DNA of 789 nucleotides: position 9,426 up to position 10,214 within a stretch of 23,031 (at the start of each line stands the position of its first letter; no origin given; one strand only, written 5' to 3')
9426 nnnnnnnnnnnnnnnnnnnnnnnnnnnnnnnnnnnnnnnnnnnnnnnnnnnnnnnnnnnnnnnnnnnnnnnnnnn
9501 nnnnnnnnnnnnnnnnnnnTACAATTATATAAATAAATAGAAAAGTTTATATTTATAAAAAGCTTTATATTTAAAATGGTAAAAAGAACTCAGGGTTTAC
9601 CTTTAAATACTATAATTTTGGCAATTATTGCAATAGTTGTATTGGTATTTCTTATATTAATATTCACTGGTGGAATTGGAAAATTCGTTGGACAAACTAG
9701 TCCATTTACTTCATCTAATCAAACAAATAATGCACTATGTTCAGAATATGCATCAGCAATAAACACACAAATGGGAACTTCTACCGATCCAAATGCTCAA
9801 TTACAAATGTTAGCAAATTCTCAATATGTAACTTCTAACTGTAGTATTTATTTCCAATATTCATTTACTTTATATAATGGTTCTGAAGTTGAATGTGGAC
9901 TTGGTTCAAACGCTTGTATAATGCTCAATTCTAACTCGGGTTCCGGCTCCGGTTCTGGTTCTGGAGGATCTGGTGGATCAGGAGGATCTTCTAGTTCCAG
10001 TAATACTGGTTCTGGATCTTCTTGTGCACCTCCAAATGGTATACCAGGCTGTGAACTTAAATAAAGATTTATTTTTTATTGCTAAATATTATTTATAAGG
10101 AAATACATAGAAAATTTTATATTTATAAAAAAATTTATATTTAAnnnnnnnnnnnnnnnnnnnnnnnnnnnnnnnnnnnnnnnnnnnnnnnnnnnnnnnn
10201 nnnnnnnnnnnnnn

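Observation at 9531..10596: Head-to-tail duplicated surface-protein genes with a 171-nt perfectly identical core inside strongly diverged flanks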

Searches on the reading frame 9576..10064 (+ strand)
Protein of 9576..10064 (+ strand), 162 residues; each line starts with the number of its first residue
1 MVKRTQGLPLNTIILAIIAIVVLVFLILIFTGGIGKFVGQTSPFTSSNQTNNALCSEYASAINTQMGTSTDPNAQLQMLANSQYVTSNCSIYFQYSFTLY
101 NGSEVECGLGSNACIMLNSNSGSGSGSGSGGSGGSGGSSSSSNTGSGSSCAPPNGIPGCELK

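Call 7: search_protein_families(library=pfam, proteins=[window:9576-10064:+], max_evalue=0.1)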
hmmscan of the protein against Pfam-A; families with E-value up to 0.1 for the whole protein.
window:9576-10064:+ (162 aa): 1 family
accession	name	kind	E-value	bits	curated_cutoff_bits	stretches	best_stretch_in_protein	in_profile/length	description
PF16982.10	Flp1_like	-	0.08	12.8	33.5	0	17-39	15-37/49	Putative Flagellin, Flp1-like, domain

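Call 11: find_encoding_contigs(protein=window:9576-10064:+, flank=10000, max_places=10)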
Protein window:9576-10064:+ (162 aa): no gene with exactly this product is on record in the collection.

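Call 13: find_homologous_proteins(query=window:9576-10061:+, max_evalue=0.01)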
Query window:9576-10061:+ (162 aa): 100 proteins with E <= 0.01 among 8000 candidates.
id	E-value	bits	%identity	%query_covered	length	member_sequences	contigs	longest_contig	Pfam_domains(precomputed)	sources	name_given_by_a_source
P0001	2.7e-94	331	99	100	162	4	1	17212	-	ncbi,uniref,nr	ncbi:hypothetical protein DDW05_01955 [Candidatus Nanobsidianus stetteri]|uniref:Uncharacterized pro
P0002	6.1e-82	291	85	100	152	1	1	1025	-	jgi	-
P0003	1.2e-76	274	85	100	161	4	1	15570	-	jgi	-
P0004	7.6e-72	258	79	100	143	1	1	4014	-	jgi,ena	-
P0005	2.0e-70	253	77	100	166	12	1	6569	-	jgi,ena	-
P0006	2.1e-70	253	79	100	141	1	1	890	-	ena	-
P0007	6.3e-69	249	74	100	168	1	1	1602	-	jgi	jgi:uncharacterized membrane protein YgcG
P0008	7.9e-66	239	78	100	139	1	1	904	-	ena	-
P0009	9.1e-66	238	72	100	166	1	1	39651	-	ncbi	ncbi:MAG: hypothetical protein RXQ68_02255 [Candidatus Nanopusillus sp.]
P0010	5.5e-64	233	70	100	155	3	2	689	-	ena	-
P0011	7.8e-64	232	71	100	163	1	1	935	-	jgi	jgi:hypothetical protein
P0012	1.2e-63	232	72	100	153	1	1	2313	-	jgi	-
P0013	1.2e-63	231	73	100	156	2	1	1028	-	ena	-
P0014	1.2e-63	231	71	100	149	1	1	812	-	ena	-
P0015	1.2e-63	231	85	72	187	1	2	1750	-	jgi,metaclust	metaclust:\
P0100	5.9e-4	38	47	23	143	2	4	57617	-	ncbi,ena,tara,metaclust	tara:strand:- start:1504 stop:1935 length:432 start_codon:yes stop_codon:yes gene_type:complete|meta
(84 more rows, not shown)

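Call 19: find_encoding_contigs(protein=P0001, flank=10000, max_places=5)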
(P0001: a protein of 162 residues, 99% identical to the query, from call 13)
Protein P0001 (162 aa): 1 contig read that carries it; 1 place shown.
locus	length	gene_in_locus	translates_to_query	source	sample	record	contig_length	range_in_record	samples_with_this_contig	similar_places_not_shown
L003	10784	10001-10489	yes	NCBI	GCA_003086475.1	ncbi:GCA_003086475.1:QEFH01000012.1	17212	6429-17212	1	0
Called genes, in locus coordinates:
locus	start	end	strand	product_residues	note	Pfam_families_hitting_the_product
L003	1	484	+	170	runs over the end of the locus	PF00416:Ribosomal_S13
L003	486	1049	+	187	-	PF01479:S4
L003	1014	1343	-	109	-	-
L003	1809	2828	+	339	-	PF08068:DKCLD, PF01509:TruB_N, PF21238:Pus10_C (weak), PF16198:TruB_C_2, PF01472:PUA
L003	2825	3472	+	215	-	PF01351:RNase_HII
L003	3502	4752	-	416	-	PF01925:TauE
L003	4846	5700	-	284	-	PF06745:ATPase, PF13481:AAA_25 (weak), PF23442:DUF7125 (faint)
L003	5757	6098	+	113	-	PF02635:DsrE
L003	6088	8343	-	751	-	PF02463:SMC_N (weak), PF13175:AAA_15, PF13304:AAA_21 (faint), PF13476:AAA_23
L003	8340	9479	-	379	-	PF00149:Metallophos, PF12850:Metallophos_2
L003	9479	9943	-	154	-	PF01877:RNA_binding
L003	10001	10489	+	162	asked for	-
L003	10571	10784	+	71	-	?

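Call 20: find_encoding_contigs(protein=P0003, flank=6000, max_places=5)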
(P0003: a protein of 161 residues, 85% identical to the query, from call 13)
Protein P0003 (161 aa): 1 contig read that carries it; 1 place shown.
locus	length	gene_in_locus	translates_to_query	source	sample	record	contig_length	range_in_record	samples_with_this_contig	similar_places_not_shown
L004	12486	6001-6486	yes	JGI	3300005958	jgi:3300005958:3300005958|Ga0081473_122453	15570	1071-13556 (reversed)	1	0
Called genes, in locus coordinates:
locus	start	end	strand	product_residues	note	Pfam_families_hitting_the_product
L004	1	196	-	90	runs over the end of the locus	PF01925:TauE (weak)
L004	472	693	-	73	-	PF01925:TauE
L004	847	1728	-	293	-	PF06745:ATPase, PF13481:AAA_25 (weak)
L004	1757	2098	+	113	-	PF02635:DsrE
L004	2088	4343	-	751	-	PF02463:SMC_N (weak), PF13175:AAA_15 (weak), PF13476:AAA_23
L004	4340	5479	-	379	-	PF00149:Metallophos, PF12850:Metallophos_2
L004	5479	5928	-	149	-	PF01877:RNA_binding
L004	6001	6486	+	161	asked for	-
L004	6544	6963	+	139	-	-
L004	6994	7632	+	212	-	-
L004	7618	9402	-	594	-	PF00437:T2SSE, PF27713:UCP018868 (weak)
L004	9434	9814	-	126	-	-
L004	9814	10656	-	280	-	-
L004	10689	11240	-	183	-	-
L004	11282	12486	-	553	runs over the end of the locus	PF00118:Cpn60_TCP1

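Call 21: find_encoding_contigs(protein=P0008, flank=3000, max_places=5)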
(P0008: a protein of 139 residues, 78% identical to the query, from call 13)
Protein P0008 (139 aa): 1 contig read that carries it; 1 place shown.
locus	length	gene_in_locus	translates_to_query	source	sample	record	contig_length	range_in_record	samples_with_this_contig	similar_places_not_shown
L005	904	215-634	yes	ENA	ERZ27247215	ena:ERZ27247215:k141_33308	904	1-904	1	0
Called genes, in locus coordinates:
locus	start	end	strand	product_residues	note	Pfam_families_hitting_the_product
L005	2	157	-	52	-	?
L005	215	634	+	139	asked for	-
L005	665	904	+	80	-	?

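Call 25: find_related_loci(query=A2, collection=metagenome_contigs, flank=3000)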
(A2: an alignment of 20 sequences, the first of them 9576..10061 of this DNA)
Query A2 (162 aa) in metagenome_contigs; peptide patterns used: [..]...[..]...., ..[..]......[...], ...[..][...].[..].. (x = any residue, [..] = any of these).
258 stretches matched a pattern; 55 encode a relative of the query (tblastn E <= 1e-3); 53 distinct loci.
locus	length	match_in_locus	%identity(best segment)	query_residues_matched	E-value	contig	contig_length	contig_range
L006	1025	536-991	85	1-162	5e-73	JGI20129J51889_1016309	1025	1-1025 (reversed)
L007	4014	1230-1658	79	1-162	4e-66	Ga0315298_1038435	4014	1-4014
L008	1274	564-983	64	1-162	2e-64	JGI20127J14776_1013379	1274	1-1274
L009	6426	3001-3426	67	1-162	4e-60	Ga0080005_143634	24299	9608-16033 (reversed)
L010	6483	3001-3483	87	1-162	2e-59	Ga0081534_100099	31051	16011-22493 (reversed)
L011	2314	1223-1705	87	1-162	5e-60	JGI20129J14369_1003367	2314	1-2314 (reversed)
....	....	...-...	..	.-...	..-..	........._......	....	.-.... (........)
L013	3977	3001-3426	65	1-162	5e-57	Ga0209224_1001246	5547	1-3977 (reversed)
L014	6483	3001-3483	85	1-162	1e-56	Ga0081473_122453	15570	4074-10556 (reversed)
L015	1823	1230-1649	62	1-162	1e-57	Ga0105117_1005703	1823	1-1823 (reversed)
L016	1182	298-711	69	1-162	3e-59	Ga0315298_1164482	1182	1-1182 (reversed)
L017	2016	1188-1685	77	1-162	4e-57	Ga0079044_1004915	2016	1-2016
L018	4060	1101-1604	77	1-162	6e-56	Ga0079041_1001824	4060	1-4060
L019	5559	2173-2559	63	1-162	5e-55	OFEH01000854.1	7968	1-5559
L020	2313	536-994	72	1-162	5e-55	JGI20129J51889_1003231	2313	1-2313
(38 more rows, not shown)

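Call 31: search_protein_families(library=ncbifam, proteins=[window:9576-10061:+], max_evalue=0.1)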
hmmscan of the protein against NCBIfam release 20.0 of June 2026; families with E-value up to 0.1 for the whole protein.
window:9576-10061:+ (162 aa): 0 families

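Call 35: predict_structure(alignment_id=A3)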
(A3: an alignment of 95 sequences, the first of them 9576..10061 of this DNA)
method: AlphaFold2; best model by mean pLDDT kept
length: 162 residues; sequences in the alignment: 95
mean_pLDDT: 74.0   pTM: 0.51
mean pLDDT of the five models: 74.0, 73.7, 73.1, 70.6, 70.1
residues with pLDDT >= 90: 60; 70-90: 45; 50-70: 14; < 50: 43
segments of 3 or more residues with pLDDT < 50: 33-46, 120-147
pLDDT, mean of each block of 10 residues (from residue 1): 71 94 88 47 47 85 89 90 91 91 91 77 42 39 49 87 87
secondary structure, 60 per line:
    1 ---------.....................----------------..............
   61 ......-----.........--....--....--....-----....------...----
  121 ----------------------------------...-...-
elements in order: H10-30 H47-66 H72-80 H83-86 H89-92 E95-98 E104-107 E114-116 E155-157 E159-161

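Call 41: fold_search(model_id=the predicted structure, library=pdb)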
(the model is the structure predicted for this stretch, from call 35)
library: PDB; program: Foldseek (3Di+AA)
matches with E <= 10: 21; with E <= 0.001: 0
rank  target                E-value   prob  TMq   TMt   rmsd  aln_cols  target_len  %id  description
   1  5aa6_A                3.5e+00  0.06  0.08  0.02   1.1        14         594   43  Homohexameric Structure of the second Vanadate-Dependent Bromoperoxidase (AnII) from Ascophyllum nodosum (released 2016-08-03)
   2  6ovk_R                5.5e+00  0.06  0.09  0.07   1.4        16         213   38  Crystal Structure of the Pseudomonas capeferrum Anti-sigma Regulator PupR C-terminal Cell-surface Signaling Domain in  (released 2020-03-04)
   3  2v3k                  5.9e+00  0.01  0.14  0.11  13.0        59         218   15  The yeast ribosome synthesis factor Emg1 alpha beta knot fold methyltransferase (released 2007-07-10)
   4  2gre_E                5.9e+00  0.01  0.14  0.09   6.9        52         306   12  Crystal structure of Deblocking aminopeptidase from Bacillus cereus (released 2006-05-23)
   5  3bbd_A                6.3e+00  0.02  0.14  0.12   5.2        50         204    8  M. jannaschii Nep1 complexed with S-adenosyl-homocysteine (released 2008-02-05)
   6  4ns4                  6.3e+00  0.02  0.09  0.06   9.2        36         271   22  Crystal structure of cold-active estarase from Psychrobacter cryohalolentis K5T (released 2015-01-07)
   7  9n73_SJ               6.8e+00  0.02  0.13  0.10   4.1        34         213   18  SSU processome maturation and disassembly, State G (released 2025-10-29)
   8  4oe6_A                6.8e+00  0.02  0.10  0.04  12.5        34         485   15  Crystal Structure of Yeast ALDH4A1 (released 2014-02-19)
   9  4oe6_B                6.8e+00  0.02  0.10  0.04  12.5        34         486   15  Crystal Structure of Yeast ALDH4A1 (released 2014-02-19)
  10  2d4y_A                7.2e+00  0.02  0.14  0.08   7.8        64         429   16  Crystal structure of a 49K fragment of HAP1 (FlgK) (released 2006-11-14)
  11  3oii_A                7.2e+00  0.02  0.13  0.10   4.1        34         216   18  Crystal structure of Saccharomyces Cerevisiae Nep1/Emg1 bound to S-adenosylhomocysteine (released 2010-12-01)
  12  9g33_JF               7.7e+00  0.05  0.08  0.06   0.8        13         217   23  Stalled 90S - Utp23-Krr1-deltaC3 (released 2025-06-18)
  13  3oin_A                7.7e+00  0.04  0.08  0.06   0.9        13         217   23  Crystal structure of Saccharomyces cerevisiae Nep1/Emg1 bound to S-adenosylhomocysteine and 1 molecule of cognate RNA (released 2010-12-01)
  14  1sjg_MODEL_1_A        7.7e+00  0.02  0.11  0.15   2.6        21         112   19  Solution Structure of T4moC, the Rieske Ferredoxin Component of the Toluene 4-Monooxygenase Complex (released 2004-09-07)
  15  2v3j                  8.3e+00  0.04  0.08  0.06   0.9        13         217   23  The yeast ribosome synthesis factor Emg1 alpha beta knot fold methyltransferase (released 2007-12-04)
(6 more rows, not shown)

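Call 56: search_protein_representatives(alignment_id=A3)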
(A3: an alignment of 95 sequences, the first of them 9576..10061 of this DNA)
Query: 95 sequences, 138 profile positions. Proteins with E-value up to 0.001 (for the whole library): 1275; up to 1e-10: 9; up to 1e-30: 2. The best 150 are listed.
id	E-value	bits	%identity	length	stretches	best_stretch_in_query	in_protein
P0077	1.1e-53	197.1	-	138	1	1-138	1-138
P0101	4.8e-36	140.0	-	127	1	1-124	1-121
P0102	6.8e-26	107.1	-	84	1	54-138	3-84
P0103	3.5e-21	91.9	-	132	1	1-120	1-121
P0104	1.4e-19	86.6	-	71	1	1-72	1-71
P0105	1.9e-19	86.3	-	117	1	3-110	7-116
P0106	5.9e-12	62.0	-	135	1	1-110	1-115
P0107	4.6e-11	59.1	-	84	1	1-57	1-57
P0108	1.0e-10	58.0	-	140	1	4-76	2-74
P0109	1.2e-10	57.8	-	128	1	3-88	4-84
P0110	2.3e-10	56.8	-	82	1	1-58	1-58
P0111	2.9e-10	56.5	-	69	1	1-56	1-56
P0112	5.5e-10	55.6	-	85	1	1-58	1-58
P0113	6.2e-10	55.4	-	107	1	1-66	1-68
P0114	9.2e-10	54.9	-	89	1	1-47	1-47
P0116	2.3e-09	53.6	-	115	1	1-68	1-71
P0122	6.8e-09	52.1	-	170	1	1-57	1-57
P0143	2.4e-08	50.3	-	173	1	1-57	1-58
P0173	7.1e-08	48.8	-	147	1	1-64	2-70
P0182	9.4e-08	48.4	-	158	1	1-65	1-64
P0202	1.5e-07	47.7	-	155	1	2-59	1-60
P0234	3.1e-07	46.7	-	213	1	2-66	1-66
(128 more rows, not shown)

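Call 58: search_protein_families(library=pfam, proteins=[P0110, P0114, P0116, P0122, P0143, P0173, P0182, P0202, P0234, P0108], max_evalue=1)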
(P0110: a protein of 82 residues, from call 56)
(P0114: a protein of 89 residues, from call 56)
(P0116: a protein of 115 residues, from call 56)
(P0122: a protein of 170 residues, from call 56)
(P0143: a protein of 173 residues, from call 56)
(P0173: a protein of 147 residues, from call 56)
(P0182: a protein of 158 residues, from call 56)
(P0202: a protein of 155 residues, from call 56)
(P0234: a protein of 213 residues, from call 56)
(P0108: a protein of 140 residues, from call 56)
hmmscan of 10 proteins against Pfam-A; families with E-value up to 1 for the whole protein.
P0110 (82 aa): 3 families
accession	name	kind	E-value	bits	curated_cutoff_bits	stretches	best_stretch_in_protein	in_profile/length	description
PF12175.13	WSS_VP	-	0.078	12.9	24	1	8-34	7-33/201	White spot syndrome virus structural envelope protein VP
PF07219.19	HemY_N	-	0.26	11.9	31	1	8-39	14-45/107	HemY protein N-terminus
PF11812.13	DUF3333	-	0.61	10.7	26.5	1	9-39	18-46/151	Domain of unknown function (DUF3333)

P0114 (89 aa): 5 families
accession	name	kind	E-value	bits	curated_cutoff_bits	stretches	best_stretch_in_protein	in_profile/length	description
PF25052.1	AtDEF-like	-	0.00048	20.8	25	1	16-83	7-78/79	Defensin-like family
PF16982.10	Flp1_like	-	0.0017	18.2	33.5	1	15-36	12-34/49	Putative Flagellin, Flp1-like, domain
PF20088.4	DUF6480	-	0.1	12.9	25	0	12-29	54-71/78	Family of unknown function (DUF6480)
PF07219.19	HemY_N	-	0.39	11.3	31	1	8-35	14-41/107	HemY protein N-terminus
PF21844.1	DUF6903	-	0.74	10.4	24.2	0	11-34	2-25/54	Family of unknown function (DUF6903)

P0116 (115 aa): 3 families
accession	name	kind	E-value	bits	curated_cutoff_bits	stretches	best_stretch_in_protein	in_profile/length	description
PF17231.7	DUF5305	-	0.042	13.7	29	0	15-50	118-153/217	Family of unknown function (DUF5305)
PF14030.11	DUF4245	-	0.17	12.3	30.1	1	13-79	9-77/165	Protein of unknown function (DUF4245)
PF03929.21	PepSY_TM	-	0.33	11.1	28.8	1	19-76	9-66/295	PepSY-associated TM region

P0122 (170 aa): 1 family
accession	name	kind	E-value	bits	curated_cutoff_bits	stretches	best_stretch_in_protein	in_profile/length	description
PF16982.10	Flp1_like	-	0.69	9.9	33.5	0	17-32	15-30/49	Putative Flagellin, Flp1-like, domain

P0143 (173 aa): 0 families

P0173 (147 aa): 4 families
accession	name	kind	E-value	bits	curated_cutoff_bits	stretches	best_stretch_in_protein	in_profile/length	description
PF13786.12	DUF4179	-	0.13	13.2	30.1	0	12-49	7-47/94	Domain of unknown function (DUF4179)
PF06024.17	Orf78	-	0.74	10.6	29.4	0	6-31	59-84/101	Orf78 (ac78)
PF05568.16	ASFV_J13L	-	0.74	10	23.6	0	10-31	30-51/189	African swine fever virus J13L protein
PF05820.16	Ac81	-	0.98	9.4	25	0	7-31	119-143/178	Baculoviridae AC81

P0182 (158 aa): 2 families
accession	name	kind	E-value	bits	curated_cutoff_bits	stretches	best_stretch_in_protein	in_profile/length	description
PF14862.11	Defensin_big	-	0.0028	18.2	25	0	122-133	31-42/55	Big defensin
PF10717.14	ODV-E18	-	0.14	12.5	28.1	1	13-39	26-51/87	Occlusion-derived virus envelope protein ODV-E18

P0202 (155 aa): 0 families

P0234 (213 aa): 4 families
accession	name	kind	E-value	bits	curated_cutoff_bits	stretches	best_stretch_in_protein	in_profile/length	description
PF13202.12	EF-hand_5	-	0.0099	15.8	25.9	0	88-102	7-21/25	EF hand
PF13405.12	EF-hand_6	-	0.023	14.9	25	0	89-102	9-22/30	EF-hand domain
PF00036.39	EF-hand_1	-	0.031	14.2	25.4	0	161-175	14-28/29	EF hand domain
PF13499.12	EF-hand_7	-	0.15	12.9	30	0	89-102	11-24/67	EF-hand domain pair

P0108 (140 aa): 3 families
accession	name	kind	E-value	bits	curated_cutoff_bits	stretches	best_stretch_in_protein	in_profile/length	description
PF06687.17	SUR7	-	0.026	14.6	29.6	1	10-103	2-69/201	SUR7/PalI family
PF12869.13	tRNA_anti-like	-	0.089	12.8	23.5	1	9-80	5-68/146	tRNA_anti-like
PF03185.20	CaKB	-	0.75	9.9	25.1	1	35-131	58-146/195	Calcium-activated potassium channel, beta subunit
